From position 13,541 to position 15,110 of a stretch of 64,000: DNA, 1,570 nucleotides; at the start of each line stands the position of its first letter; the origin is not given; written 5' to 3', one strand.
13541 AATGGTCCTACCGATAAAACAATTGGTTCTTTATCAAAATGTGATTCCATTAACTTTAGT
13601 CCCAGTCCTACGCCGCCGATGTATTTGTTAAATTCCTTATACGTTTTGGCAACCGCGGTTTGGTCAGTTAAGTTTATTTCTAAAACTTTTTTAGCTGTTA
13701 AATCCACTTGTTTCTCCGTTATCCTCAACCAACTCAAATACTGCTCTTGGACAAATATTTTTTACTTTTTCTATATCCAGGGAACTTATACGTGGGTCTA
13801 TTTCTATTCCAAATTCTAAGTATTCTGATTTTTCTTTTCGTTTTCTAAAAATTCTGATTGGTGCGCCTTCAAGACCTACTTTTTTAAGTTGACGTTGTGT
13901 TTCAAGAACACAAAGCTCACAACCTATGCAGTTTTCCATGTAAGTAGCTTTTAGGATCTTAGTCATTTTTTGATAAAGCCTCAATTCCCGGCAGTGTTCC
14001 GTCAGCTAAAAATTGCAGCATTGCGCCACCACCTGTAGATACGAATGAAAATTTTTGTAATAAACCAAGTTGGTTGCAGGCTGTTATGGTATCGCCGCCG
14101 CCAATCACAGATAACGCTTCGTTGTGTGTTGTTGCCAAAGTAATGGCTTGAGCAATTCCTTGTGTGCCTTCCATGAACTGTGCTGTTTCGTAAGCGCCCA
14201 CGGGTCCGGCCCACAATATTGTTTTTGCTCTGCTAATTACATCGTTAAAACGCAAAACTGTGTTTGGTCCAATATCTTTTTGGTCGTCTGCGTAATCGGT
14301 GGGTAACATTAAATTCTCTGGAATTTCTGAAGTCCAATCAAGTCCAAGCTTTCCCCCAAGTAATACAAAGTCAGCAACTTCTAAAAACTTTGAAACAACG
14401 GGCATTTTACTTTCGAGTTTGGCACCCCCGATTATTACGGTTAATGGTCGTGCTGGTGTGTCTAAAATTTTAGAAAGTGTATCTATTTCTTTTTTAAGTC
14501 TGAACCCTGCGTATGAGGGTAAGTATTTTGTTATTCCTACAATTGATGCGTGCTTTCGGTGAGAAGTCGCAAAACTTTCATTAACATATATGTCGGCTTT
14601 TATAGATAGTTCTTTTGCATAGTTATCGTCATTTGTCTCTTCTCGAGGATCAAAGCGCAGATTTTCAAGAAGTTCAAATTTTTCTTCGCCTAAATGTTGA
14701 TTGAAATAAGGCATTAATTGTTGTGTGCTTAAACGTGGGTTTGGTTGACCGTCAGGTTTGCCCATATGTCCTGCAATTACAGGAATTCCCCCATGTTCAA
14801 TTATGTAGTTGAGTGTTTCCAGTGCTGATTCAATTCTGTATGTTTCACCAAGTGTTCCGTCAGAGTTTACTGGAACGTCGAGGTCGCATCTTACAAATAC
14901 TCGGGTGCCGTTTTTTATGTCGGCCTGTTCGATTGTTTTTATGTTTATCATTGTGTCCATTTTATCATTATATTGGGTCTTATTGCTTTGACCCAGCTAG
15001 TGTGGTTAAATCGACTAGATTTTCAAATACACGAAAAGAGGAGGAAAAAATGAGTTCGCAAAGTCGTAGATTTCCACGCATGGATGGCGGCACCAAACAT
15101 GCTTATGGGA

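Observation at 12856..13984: Truncated AOR-family (tungstopterin oxidoreductase) N-domain protein plus ferredoxin embedded in the gap-pgk-tpiA operon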

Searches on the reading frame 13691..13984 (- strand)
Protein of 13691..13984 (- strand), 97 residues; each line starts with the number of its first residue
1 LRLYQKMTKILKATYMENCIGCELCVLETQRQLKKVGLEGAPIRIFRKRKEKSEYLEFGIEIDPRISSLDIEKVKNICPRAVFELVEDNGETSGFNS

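Call 3: search_protein_families(library=pfam, proteins=[window:13691-13984:-], max_evalue=1)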
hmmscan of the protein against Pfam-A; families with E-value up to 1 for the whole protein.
window:13691-13984:- (97 aa): 6 families
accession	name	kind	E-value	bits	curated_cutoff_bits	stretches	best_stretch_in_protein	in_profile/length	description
PF14697.11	Fer4_21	-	0.051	14.2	35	1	13-26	35-48/59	4Fe-4S dicluster domain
PF00037.32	Fer4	-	0.079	13.3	21.1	1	16-26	5-15/24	4Fe-4S binding domain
PF05187.19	Fer4_ETF_QO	-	0.1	13.2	24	0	74-90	46-62/104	Electron transfer flavoprotein-ubiquinone oxidoreductase, 4Fe-4S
PF12797.12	Fer4_2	-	0.16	12.4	24.5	1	17-26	8-17/22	4Fe-4S binding domain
PF12800.12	Fer4_4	-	0.43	11.5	24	1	17-26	2-11/17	4Fe-4S binding domain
PF12837.12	Fer4_6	-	0.53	10.8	25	1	17-26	7-16/24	4Fe-4S binding domain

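Call 4: search_protein_families(library=ncbifam, proteins=[window:13691-13984:-], max_evalue=1)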
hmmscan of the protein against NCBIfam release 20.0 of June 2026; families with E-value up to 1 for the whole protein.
window:13691-13984:- (97 aa): 6 families
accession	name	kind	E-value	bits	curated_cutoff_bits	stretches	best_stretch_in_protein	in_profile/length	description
TIGR02936.1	fdxN_nitrog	equivalog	0.018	15.1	80.55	1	8-26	61-79/91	ferredoxin III, nif-specific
NF007205.0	PRK09626.1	equivalog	0.036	14.1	93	1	7-28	44-65/105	2-oxoglutarate-acceptor oxidoreductase subunit OorD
NF040864.1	HgcB_ferredoxin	equivalog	0.041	13.7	99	0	14-27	11-24/93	mercury methylation ferredoxin HgcB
TIGR03980.1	prismane_assoc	subfamily_domain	0.087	12.9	44.95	1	1-29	11-38/58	hybrid cluster protein-associated redox disulfide domain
TIGR01971.1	NuoI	subfamily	0.11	12.1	113.05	1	10-28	35-53/121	NADH-quinone oxidoreductase, chain I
TIGR02176.1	pyruv_ox_red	equivalog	0.19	9.5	911.35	1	16-79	738-799/1167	pyruvate:ferredoxin (flavodoxin) oxidoreductase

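Call 21: find_homologous_proteins(query=window:13694-13966:-, max_evalue=0.001)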
Query seq(91 aa) (91 aa): 50 proteins with E <= 0.001 among 52 candidates.
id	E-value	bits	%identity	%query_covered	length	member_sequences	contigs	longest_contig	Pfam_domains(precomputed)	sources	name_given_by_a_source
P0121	5.4e-47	175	100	90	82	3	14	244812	-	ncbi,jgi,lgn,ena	-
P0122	6.1e-29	117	63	91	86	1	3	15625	-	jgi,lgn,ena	-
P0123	7.8e-29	117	60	93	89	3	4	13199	-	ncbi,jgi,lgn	-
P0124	8.6e-29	117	62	90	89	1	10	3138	-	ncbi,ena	-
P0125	1.8e-28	116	64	92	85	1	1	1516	-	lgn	-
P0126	3.5e-28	115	62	92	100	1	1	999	-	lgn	-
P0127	5.0e-28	114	59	93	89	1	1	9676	-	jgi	-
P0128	1.4e-27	113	60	98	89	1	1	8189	-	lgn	-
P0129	1.1e-26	110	57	97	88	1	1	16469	-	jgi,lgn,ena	-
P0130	3.0e-26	109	62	81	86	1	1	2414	-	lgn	-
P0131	3.0e-26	109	61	93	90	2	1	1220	-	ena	-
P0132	4.9e-26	108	57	99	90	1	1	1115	-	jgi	jgi:NAD-dependent dihydropyrimidine dehydrogenase PreA subunit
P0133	4.9e-26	108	63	90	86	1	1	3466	-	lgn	-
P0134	5.0e-26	108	62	90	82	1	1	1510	-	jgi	jgi:ferredoxin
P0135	6.6e-26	108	58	96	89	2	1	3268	-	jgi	jgi:NAD-dependent dihydropyrimidine dehydrogenase PreA subunit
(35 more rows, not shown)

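Call 50: search_solved_structures(query=A2, max_evalue=10, show_alignments=3)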
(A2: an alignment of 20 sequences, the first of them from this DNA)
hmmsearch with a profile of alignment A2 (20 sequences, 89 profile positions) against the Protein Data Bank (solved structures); distinct sequences matched with E-value up to 10: 14.
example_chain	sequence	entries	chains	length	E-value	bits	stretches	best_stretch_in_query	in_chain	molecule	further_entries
4nb4_A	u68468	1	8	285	0.21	14.9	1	27-73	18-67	Type II pantothenate kinase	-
2ews_A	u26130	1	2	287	0.36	14.1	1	29-73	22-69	Pantothenate kinase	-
6avp_A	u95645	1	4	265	0.44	13.8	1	29-73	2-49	Type II pantothenate kinase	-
6awg_A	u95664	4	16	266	0.45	13.8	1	29-73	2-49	Type II pantothenate kinase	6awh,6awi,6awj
6ebv_A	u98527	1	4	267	0.45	13.8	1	29-73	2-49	Type II pantothenate kinase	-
8e9g_I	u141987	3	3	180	0.46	13.7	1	11-20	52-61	NADH-quinone oxidoreductase subunit I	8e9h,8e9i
6mnu_A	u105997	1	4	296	0.46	13.7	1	49-79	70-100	UTP--glucose-1-phosphate uridylyltransferase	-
4m7x_A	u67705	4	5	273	0.47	13.7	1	29-73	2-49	Type II pantothenate kinase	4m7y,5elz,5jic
5kph_A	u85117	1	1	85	0.58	13.4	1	24-70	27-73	De novo Beta Sheet Design Protein OR485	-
3rfi_A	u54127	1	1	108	0.78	13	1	12-37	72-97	Asp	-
6x6u_B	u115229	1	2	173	3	11.1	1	8-40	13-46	Oxidoreductase, Fe-S subunit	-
6x1o_B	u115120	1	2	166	3.1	11.1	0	9-40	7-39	Oxidoreductase, Fe-S subunit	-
8ys5_D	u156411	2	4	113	3.2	11.1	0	3-21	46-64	2-oxoglutarate:acceptor oxidoreductase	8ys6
9mqx_E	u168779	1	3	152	7.2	9.9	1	4-21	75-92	Fe-S-cluster-containing hydrogenase subunit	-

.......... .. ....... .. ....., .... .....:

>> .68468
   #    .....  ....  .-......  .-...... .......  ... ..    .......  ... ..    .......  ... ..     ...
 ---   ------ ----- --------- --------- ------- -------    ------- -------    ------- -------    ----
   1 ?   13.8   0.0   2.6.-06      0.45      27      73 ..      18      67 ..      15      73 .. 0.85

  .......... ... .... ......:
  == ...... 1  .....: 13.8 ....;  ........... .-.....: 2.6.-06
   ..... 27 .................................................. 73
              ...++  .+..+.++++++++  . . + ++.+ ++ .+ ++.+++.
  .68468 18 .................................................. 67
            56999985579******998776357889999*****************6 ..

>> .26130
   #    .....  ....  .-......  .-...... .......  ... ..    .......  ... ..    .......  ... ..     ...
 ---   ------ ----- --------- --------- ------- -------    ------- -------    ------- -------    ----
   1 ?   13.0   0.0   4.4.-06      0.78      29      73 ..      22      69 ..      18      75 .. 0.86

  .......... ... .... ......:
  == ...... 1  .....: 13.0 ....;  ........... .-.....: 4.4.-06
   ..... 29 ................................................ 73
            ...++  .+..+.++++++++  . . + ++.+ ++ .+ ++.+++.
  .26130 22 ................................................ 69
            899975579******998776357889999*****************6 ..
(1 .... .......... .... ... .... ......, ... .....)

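Call 54: predict_structure(alignment_id=A2)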
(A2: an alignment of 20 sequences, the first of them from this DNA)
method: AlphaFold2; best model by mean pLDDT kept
length: 91 residues; sequences in the alignment: 20
mean_pLDDT: 83.2   pTM: 0.70
mean pLDDT of the five models: 83.2, 71.8, 59.0, 51.4, 50.0
residues with pLDDT >= 90: 44; 70-90: 33; 50-70: 8; < 50: 6
segments of 3 or more residues with pLDDT < 50: 86-91
pLDDT, mean of each block of 10 residues (from residue 1): 87 92 88 80 75 89 93 94 55 34
secondary structure, 60 per line:
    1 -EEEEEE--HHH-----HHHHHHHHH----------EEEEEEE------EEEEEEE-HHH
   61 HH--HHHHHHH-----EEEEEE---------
elements in order: E2-7 H18-26 E37-43 E50-56 H58-62 H65-71 E77-82

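Call 58: fold_search(model_id=the predicted structure, library=pdb)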
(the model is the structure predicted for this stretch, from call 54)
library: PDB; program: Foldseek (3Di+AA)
matches with E <= 10: 203; with E <= 0.001: 0
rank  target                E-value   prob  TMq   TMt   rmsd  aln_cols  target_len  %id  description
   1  6hum_I                2.4e-01  0.85  0.57  0.30   4.0        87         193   15  Structure of the photosynthetic complex I from Thermosynechococcus elongatus (released 2019-01-09)
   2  6l7o_I                2.6e-01  0.80  0.55  0.30   4.3        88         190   16  cryo-EM structure of cyanobacteria Fd-NDH-1L complex (released 2020-02-19)
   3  5t61_X                3.2e-01  0.75  0.52  0.17   3.8        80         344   19  TUNGSTEN-CONTAINING FORMYLMETHANOFURAN DEHYDROGENASE FROM METHANOTHERMOBACTER WOLFEII, TRICLINIC FORM AT 2.55 A (released 2016-10-19)
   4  9vap_B                3.2e-01  0.54  0.42  0.25   4.8        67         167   12  Cryo-EM structure of formate dehydrogenase from Shewanella oneidensis MR-1 (SoFdhAB) (released 2026-04-08)
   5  6khi_I                3.6e-01  0.63  0.52  0.28   4.4        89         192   17  Supercomplex for cylic electron transport in cyanobacteria (released 2020-02-12)
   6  2vpw_B                4.2e-01  0.63  0.60  0.31   7.5       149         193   13  Polysulfide reductase with bound menaquinone (released 2008-06-10)
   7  6x6u_B                5.1e-01  0.60  0.55  0.32  11.7       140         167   13  WOR5 from Pyrococcus furiosus, taurine-bound (released 2021-12-15)
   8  8c0z_C                5.9e-01  0.51  0.53  0.33  12.1       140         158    8  CryoEM structure of a tungsten-containing aldehyde oxidoreductase from Aromatoleum aromaticum (released 2023-05-31)
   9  6x1o_B                5.9e-01  0.47  0.35  0.20   1.9        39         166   26  WOR5 from Pyrococcus furiosus, as crystallized (released 2021-11-24)
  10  7xn7_x                5.9e-01  0.14  0.27  0.13  10.6        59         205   10  RNA polymerase II elongation complex containing Spt4/5, Elf1, Spt6, Spn1 and Paf1C (released 2022-09-07)
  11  9grx_I                7.2e-01  0.57  0.56  0.35   4.4        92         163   17  NDH-PSI-LHCI supercomplex from S. oleracea (released 2025-02-12)
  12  6cz7_B                7.8e-01  0.16  0.42  0.19  10.9       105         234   10  The arsenate respiratory reductase (Arr) complex from Shewanella sp. ANA-3 (released 2018-08-15)
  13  5t61_F                8.3e-01  0.51  0.52  0.17   3.8        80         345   19  TUNGSTEN-CONTAINING FORMYLMETHANOFURAN DEHYDROGENASE FROM METHANOTHERMOBACTER WOLFEII, TRICLINIC FORM AT 2.55 A (released 2016-10-19)
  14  4rnd_A                8.3e-01  0.11  0.31  0.19   7.2        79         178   19  Crystal Structure of the subunit DF-assembly of the eukaryotic V-ATPase. (released 2014-12-10)
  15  5d80_G                8.3e-01  0.09  0.30  0.15   8.1        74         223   19  Crystal Structure of Yeast V1-ATPase in the Autoinhibited Form (released 2016-06-08)
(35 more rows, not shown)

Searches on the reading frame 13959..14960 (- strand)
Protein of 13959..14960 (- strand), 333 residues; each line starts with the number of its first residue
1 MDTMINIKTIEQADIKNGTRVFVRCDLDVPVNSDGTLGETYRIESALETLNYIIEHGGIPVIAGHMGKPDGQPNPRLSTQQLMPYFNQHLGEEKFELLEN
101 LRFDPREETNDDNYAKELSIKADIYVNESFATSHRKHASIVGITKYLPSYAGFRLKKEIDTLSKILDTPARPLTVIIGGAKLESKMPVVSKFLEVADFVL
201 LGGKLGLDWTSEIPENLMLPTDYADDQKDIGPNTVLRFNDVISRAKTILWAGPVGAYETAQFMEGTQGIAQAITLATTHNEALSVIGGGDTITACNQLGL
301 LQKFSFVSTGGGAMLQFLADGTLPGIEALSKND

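Call 3: search_protein_families(library=pfam, proteins=[window:13959-14960:-], max_evalue=1)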
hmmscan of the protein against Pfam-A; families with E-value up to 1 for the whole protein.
window:13959-14960:- (333 aa): 1 family
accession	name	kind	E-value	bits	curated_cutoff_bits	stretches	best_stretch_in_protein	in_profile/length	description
PF00162.24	PGK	-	2.6e-87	293.7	27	2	17-205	7-216/379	Phosphoglycerate kinase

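Call 4: search_protein_families(library=ncbifam, proteins=[window:13959-14960:-], max_evalue=1)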
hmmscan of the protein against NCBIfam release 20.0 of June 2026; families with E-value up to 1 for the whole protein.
window:13959-14960:- (333 aa): 1 family
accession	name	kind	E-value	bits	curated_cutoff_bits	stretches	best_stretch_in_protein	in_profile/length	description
NF010569.0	PRK13962.1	equivalog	1.8e-86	290.7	883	3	90-205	107-222/645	bifunctional phosphoglycerate kinase/triosephosphate isomerase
